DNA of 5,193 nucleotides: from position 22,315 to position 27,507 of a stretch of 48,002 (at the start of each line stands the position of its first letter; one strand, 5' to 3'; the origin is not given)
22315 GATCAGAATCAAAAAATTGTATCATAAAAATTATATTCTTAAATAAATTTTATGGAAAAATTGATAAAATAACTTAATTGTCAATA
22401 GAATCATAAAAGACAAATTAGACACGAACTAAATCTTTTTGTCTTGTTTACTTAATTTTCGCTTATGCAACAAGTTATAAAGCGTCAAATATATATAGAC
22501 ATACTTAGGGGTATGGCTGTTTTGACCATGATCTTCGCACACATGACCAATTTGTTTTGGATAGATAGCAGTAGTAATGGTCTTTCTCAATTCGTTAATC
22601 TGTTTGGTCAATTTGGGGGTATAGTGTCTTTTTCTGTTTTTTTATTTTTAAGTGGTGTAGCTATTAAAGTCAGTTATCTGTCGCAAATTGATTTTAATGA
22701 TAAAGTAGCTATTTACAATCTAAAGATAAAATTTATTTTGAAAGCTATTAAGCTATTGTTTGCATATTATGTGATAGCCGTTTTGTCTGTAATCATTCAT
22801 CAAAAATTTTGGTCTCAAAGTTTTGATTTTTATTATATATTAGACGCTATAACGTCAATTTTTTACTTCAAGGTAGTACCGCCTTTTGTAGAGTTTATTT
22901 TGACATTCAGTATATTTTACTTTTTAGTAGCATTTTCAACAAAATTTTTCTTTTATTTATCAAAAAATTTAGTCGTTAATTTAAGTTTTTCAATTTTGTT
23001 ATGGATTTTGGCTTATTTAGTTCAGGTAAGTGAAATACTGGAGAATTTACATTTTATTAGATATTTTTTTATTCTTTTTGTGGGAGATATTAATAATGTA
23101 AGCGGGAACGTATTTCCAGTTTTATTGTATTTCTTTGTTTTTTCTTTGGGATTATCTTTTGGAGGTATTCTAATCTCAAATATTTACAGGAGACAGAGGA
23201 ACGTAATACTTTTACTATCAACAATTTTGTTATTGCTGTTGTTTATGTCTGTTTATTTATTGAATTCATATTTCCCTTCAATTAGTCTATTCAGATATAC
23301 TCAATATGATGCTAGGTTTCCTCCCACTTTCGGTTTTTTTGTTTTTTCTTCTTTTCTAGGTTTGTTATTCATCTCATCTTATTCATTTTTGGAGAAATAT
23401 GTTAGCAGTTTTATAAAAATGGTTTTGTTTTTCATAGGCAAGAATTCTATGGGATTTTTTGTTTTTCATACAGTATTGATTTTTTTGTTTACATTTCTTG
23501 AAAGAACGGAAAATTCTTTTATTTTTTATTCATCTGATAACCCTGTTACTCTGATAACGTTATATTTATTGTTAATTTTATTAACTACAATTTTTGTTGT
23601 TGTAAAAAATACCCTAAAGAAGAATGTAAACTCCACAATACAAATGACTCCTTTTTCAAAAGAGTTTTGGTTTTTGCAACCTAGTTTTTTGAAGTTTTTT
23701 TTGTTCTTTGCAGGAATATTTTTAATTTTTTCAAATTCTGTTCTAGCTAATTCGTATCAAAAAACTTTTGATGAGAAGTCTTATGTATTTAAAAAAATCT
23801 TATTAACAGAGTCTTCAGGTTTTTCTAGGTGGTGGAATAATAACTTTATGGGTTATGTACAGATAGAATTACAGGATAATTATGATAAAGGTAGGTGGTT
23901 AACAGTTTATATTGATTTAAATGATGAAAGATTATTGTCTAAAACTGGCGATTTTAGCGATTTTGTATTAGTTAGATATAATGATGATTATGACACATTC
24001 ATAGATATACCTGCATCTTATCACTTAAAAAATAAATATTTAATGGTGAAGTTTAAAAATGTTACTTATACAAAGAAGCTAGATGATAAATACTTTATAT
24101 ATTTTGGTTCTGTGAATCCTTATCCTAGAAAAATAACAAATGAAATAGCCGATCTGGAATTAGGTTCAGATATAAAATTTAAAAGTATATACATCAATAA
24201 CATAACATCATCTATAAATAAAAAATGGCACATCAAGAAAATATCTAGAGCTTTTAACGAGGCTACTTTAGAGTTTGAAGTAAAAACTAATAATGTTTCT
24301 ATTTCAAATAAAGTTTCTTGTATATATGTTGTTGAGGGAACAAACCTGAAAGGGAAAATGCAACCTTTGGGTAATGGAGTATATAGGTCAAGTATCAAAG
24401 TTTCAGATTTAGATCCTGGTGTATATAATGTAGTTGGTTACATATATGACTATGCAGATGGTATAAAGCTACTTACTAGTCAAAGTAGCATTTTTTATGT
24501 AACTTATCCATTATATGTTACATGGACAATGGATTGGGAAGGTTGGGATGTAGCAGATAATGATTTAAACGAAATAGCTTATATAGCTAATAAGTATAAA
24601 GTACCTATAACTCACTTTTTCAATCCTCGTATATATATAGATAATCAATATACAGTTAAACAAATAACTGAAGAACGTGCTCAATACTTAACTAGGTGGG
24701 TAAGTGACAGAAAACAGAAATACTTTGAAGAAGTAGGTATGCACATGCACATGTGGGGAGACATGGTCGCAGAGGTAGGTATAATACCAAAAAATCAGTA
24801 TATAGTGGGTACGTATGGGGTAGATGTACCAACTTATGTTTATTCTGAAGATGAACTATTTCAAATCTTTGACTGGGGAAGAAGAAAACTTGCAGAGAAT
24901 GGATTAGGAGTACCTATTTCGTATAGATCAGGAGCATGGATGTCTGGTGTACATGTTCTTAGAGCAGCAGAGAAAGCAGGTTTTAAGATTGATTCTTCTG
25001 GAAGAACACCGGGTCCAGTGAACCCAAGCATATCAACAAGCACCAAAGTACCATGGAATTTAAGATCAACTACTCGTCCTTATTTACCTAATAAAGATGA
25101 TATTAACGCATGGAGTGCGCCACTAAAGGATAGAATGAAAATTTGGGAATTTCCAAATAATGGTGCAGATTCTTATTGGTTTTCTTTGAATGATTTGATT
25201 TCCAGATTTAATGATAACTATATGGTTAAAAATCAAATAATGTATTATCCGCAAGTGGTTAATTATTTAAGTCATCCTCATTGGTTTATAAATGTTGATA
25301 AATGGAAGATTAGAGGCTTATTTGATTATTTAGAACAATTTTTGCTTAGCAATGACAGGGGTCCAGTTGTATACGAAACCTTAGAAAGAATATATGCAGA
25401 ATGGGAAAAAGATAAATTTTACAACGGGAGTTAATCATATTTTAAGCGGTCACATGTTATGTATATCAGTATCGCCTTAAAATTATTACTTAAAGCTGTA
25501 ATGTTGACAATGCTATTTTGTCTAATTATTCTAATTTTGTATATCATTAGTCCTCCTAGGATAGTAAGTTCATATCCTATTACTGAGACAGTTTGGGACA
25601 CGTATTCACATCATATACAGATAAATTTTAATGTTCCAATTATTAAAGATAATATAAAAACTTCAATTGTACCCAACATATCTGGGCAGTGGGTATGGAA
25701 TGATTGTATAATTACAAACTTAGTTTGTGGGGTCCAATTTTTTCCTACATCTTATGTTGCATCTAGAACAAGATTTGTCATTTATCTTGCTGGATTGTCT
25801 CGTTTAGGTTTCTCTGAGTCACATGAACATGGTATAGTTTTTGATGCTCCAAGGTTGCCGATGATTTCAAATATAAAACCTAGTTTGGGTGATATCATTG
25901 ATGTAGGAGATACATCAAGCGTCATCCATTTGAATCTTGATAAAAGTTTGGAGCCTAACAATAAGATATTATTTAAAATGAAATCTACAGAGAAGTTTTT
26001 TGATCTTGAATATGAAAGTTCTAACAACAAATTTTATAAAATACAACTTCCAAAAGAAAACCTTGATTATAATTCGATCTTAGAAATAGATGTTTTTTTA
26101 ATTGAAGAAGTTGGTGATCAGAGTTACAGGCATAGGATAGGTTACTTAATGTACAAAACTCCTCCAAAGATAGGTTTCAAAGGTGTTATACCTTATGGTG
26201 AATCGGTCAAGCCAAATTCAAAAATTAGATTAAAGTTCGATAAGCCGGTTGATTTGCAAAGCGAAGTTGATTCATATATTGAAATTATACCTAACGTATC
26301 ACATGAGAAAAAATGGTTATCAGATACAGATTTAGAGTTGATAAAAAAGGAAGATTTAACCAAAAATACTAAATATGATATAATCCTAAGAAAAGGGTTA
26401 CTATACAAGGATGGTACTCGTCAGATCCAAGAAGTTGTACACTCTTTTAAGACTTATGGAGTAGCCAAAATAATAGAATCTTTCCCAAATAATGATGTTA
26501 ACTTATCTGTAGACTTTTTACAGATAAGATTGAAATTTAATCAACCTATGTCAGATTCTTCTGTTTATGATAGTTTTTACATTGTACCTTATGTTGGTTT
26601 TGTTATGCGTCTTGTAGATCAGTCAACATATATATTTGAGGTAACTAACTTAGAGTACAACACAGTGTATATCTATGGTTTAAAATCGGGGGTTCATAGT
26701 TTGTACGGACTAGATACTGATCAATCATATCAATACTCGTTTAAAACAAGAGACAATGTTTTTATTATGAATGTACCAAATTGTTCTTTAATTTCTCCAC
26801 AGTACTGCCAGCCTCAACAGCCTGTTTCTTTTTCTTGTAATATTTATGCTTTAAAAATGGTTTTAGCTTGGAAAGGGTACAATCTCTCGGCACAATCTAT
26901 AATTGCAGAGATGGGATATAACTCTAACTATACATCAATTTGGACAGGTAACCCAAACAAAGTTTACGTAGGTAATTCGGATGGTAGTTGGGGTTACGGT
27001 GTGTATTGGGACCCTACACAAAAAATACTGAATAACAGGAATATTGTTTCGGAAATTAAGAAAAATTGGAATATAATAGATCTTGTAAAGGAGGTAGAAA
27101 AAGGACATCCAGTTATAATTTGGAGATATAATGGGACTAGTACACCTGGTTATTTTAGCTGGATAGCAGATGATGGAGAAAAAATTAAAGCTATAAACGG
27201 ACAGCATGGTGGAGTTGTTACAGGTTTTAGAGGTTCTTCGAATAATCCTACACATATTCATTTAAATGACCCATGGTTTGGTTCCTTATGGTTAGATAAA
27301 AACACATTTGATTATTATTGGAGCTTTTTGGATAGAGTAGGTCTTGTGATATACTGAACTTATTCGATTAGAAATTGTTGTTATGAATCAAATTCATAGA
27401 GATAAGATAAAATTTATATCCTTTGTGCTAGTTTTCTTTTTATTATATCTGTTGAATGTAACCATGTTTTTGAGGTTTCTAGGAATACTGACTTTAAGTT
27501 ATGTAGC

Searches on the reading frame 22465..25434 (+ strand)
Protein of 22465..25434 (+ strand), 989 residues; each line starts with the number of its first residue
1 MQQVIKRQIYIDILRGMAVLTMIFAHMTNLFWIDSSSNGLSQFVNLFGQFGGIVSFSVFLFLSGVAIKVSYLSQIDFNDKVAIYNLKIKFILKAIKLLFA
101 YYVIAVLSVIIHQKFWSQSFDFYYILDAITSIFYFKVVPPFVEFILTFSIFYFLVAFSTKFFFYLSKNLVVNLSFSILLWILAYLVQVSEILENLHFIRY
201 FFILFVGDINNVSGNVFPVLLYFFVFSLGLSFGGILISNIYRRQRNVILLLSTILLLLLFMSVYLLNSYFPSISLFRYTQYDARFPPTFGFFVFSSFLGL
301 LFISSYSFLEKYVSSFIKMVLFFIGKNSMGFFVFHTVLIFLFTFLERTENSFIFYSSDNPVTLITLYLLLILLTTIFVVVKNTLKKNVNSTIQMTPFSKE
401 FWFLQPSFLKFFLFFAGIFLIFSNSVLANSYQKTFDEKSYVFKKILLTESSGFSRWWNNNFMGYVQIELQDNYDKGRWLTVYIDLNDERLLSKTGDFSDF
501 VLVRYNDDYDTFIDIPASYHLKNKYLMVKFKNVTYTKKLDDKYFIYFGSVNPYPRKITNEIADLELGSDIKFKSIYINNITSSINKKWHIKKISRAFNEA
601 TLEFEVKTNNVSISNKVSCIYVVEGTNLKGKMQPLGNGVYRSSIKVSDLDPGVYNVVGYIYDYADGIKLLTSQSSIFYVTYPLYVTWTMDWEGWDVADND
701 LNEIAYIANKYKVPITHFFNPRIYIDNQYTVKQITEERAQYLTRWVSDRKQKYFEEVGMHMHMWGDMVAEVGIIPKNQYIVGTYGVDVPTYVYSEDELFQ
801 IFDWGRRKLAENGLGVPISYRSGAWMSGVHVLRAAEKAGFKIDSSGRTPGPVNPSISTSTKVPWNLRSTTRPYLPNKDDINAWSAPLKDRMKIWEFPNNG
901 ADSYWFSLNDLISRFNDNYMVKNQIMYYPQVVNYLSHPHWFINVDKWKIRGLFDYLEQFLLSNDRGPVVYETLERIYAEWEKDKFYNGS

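Call 8: search_protein_families(library=pfam, max_evalue=0.001, proteins=[window:22465-25434:+])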
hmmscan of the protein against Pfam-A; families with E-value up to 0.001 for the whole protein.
window:22465-25434:+ (989 aa): 1 family
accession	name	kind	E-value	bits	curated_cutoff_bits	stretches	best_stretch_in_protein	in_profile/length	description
PF01757.29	Acyl_transf_3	-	3e-08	33.5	31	1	9-380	2-323/326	Acyltransferase domain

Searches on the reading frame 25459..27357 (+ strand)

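Call 8: search_protein_families(library=pfam, max_evalue=0.001, proteins=[window:25459-27357:+])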
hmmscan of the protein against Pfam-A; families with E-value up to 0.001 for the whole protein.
window:25459-27357:+ (632 aa): 2 families
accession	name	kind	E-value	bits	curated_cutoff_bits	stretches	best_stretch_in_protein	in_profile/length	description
PF13529.12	Peptidase_C39_2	-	6.4e-17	62.9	24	1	459-606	15-143/143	Peptidase_C39 like family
PF13205.12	Big_5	-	6.4e-15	56.2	23.6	1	343-430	12-105/105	Bacterial Ig-like domain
